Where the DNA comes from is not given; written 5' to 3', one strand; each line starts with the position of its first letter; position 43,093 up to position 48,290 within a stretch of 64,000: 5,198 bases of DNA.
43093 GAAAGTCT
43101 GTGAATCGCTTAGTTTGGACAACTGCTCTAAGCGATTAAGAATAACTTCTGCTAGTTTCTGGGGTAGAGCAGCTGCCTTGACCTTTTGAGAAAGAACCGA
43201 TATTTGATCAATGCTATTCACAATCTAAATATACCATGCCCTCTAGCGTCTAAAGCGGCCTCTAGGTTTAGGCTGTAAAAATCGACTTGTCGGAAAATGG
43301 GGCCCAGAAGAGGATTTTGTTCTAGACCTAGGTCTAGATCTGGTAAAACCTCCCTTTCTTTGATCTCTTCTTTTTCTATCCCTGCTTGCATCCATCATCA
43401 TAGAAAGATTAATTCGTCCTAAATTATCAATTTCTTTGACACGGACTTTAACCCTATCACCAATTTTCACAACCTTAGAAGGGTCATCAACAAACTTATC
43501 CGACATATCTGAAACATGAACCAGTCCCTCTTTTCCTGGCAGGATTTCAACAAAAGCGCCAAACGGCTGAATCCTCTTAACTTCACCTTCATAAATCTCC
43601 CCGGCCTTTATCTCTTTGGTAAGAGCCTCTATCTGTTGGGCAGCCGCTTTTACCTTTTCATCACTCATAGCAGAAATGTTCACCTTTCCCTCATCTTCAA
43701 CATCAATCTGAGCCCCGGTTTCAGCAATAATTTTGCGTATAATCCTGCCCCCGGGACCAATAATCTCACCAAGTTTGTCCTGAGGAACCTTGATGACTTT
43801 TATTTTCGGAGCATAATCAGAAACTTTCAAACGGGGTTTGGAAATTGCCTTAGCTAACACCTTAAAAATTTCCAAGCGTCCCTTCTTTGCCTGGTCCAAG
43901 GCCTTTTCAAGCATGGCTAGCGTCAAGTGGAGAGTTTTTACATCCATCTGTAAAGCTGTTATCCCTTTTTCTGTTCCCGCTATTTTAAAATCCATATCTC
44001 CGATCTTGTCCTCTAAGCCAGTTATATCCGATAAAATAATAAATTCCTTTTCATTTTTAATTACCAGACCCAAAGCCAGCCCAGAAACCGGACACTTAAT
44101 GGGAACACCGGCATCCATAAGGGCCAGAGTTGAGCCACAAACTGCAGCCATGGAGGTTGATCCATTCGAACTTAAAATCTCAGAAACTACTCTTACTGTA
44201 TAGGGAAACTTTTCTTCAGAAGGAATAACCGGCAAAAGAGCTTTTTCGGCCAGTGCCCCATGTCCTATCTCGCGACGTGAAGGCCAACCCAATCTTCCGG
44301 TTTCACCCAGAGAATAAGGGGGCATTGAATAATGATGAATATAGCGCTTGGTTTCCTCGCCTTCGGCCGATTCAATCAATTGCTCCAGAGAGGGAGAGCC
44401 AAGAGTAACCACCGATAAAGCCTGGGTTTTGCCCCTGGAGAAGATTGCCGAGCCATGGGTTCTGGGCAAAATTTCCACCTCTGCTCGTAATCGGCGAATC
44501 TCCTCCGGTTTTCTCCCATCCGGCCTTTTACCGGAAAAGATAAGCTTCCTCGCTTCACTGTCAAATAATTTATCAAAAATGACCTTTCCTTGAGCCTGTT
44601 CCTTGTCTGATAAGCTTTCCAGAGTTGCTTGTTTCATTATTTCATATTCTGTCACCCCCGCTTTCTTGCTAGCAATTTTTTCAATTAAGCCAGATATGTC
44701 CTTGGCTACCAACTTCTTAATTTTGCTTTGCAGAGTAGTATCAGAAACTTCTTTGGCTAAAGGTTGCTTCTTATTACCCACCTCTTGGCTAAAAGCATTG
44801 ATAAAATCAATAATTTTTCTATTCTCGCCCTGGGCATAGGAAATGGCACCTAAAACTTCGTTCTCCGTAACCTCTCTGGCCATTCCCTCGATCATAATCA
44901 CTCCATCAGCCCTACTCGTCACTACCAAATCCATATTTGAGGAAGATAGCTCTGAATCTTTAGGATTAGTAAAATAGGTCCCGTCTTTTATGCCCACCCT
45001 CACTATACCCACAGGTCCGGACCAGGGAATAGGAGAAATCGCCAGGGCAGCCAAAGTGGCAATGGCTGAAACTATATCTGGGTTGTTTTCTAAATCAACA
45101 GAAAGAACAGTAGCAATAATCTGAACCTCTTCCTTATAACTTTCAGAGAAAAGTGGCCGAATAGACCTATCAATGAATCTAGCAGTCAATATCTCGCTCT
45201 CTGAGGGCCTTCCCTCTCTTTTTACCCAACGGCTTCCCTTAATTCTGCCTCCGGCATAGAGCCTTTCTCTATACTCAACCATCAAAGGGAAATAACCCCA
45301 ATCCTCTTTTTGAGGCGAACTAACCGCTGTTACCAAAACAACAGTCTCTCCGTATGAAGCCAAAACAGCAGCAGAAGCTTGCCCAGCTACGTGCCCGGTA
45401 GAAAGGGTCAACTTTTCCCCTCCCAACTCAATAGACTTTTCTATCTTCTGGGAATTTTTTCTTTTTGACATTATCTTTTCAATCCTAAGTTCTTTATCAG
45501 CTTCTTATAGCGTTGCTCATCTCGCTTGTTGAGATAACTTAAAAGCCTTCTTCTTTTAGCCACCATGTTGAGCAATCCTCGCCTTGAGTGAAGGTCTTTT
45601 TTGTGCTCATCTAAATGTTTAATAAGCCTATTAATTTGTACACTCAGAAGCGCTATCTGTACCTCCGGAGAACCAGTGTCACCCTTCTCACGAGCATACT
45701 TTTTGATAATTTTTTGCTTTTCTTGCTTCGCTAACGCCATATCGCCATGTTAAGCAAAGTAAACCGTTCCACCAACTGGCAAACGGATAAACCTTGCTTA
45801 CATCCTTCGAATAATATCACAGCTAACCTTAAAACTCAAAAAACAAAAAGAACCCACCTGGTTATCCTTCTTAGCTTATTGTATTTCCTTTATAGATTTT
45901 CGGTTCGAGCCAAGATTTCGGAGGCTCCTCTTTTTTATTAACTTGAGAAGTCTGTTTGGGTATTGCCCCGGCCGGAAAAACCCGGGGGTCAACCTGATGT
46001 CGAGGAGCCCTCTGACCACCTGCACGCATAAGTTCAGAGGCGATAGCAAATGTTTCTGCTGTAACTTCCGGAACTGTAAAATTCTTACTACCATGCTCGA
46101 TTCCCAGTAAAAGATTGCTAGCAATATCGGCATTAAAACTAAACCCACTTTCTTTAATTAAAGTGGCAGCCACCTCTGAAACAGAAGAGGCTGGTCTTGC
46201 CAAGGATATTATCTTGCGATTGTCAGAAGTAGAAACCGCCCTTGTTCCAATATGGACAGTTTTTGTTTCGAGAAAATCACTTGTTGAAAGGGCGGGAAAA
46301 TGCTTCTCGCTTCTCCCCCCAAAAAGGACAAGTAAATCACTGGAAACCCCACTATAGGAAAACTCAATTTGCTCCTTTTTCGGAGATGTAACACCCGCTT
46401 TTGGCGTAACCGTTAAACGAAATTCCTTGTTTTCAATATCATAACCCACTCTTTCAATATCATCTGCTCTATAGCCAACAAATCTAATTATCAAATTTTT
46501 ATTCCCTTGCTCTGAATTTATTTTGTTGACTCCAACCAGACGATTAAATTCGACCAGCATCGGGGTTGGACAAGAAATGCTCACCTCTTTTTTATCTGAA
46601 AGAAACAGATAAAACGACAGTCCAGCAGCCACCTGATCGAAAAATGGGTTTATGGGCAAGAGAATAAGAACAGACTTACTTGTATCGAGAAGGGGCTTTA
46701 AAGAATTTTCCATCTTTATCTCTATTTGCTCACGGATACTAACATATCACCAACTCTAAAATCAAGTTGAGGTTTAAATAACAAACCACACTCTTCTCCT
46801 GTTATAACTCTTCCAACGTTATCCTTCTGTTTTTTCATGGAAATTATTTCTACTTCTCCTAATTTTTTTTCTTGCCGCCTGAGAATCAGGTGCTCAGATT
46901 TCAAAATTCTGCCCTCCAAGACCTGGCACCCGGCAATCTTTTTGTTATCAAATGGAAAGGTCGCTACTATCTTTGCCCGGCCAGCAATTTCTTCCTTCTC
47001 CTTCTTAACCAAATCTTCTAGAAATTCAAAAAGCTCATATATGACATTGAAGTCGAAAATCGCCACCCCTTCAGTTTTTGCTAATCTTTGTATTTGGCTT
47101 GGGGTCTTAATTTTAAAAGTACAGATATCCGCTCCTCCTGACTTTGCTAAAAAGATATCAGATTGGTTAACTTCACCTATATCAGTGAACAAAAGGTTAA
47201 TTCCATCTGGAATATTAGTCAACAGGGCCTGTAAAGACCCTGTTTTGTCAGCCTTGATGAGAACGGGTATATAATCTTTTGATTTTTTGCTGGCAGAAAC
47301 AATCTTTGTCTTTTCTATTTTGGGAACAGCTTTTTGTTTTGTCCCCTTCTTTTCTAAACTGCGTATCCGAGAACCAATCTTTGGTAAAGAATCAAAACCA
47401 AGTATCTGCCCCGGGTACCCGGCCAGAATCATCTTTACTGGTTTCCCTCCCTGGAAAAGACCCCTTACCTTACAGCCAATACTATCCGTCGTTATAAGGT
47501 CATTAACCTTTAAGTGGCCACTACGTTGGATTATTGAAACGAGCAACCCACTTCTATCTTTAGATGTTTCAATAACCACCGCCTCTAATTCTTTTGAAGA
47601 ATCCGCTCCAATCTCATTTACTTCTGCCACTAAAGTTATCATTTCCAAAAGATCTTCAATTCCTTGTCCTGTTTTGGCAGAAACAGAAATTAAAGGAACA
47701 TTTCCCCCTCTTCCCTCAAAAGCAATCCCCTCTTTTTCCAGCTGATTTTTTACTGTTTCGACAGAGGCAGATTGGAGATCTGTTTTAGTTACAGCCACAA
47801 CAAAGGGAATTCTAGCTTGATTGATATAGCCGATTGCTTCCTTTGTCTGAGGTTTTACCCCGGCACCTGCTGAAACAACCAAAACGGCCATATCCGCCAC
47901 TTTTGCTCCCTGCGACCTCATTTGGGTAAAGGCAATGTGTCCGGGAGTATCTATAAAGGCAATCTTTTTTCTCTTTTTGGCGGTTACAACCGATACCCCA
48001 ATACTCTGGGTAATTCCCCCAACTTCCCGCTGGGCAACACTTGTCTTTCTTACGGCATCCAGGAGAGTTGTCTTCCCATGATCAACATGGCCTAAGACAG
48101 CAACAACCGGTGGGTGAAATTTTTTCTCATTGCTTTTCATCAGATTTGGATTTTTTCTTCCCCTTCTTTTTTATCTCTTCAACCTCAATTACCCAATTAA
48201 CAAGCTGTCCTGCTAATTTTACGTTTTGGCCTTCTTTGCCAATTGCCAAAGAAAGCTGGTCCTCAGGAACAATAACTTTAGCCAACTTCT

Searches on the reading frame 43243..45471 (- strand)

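Call 15: search_protein_families(library=pfam, proteins=[window:43243-45471:-], max_evalue=0.001)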
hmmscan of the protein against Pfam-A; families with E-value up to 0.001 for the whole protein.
window:43243-45471:- (742 aa): 7 families
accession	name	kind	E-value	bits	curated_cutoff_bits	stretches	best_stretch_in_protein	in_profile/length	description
PF01138.27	RNase_PH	-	5e-53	179.4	25.5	2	324-457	1-130/130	3' exoribonuclease family, domain 1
PF00575.29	S1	-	2e-21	76.6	22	1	621-691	2-73/74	S1 RNA binding domain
PF03725.20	RNase_PH_C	-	4e-17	62.4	20.8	2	152-214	1-65/67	3' exoribonuclease family, domain 2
PF00013.35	KH_1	-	1.3e-12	47.7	21.5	1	559-615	3-65/66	KH domain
PF23459.1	S1_RRP5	-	1.1e-06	29.5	27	1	622-683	2-63/72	RRP5 S1 domain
PF24685.1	OB_RRP5_4th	-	5e-05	23.7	31.5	1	620-685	5-75/92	RRP5 OB-fold domain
PF22675.2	KH-I_KHDC4-BBP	-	0.0008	19.7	30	0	568-604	9-45/76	KHDC4/BBP-like, KH-domain type I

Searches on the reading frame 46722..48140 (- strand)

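Call 15: search_protein_families(library=pfam, proteins=[window:46722-48140:-], max_evalue=0.001)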
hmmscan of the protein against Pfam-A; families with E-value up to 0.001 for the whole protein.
window:46722-48140:- (472 aa): 11 families
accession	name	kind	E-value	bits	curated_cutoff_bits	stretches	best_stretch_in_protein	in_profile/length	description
PF00009.33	GTP_EFTU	-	9.8e-36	123.5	26.5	1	13-170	6-184/188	Elongation factor Tu GTP binding domain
PF11987.13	IF-2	-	4.6e-18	65.7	27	1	271-372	6-114/117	Translation-initiation factor 2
PF01926.29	MMR_HSR1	-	6.6e-11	42.8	21.9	1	13-119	2-113/113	50S ribosome-binding GTPase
PF03029.23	ATP_bind_1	-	1.2e-05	25.6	27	1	55-184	88-223/240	Conserved hypothetical ATP binding protein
PF00071.28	Ras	-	1.6e-05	25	21.6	1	13-169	2-157/162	Ras family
PF00350.29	Dynamin_N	-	3.6e-05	24.3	27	0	13-47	1-35/168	Dynamin family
PF10662.15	PduV-EutP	-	5.1e-05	23.5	21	1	13-168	4-141/143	Ethanolamine utilisation - propanediol utilisation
PF02421.24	FeoB_N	-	5.5e-05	23.2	27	1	13-166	3-154/156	Ferrous iron transport protein B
PF09439.16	SRPRB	-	7.2e-05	22.7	25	1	11-137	4-137/178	Signal recognition particle receptor beta subunit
PF22042.2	EF-G_D2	-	0.00022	21.7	27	0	185-259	2-81/84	Elongation factor G domain 2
PF03193.22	RsgA_GTPase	-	0.00033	21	30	0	83-168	24-104/174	RsgA GTPase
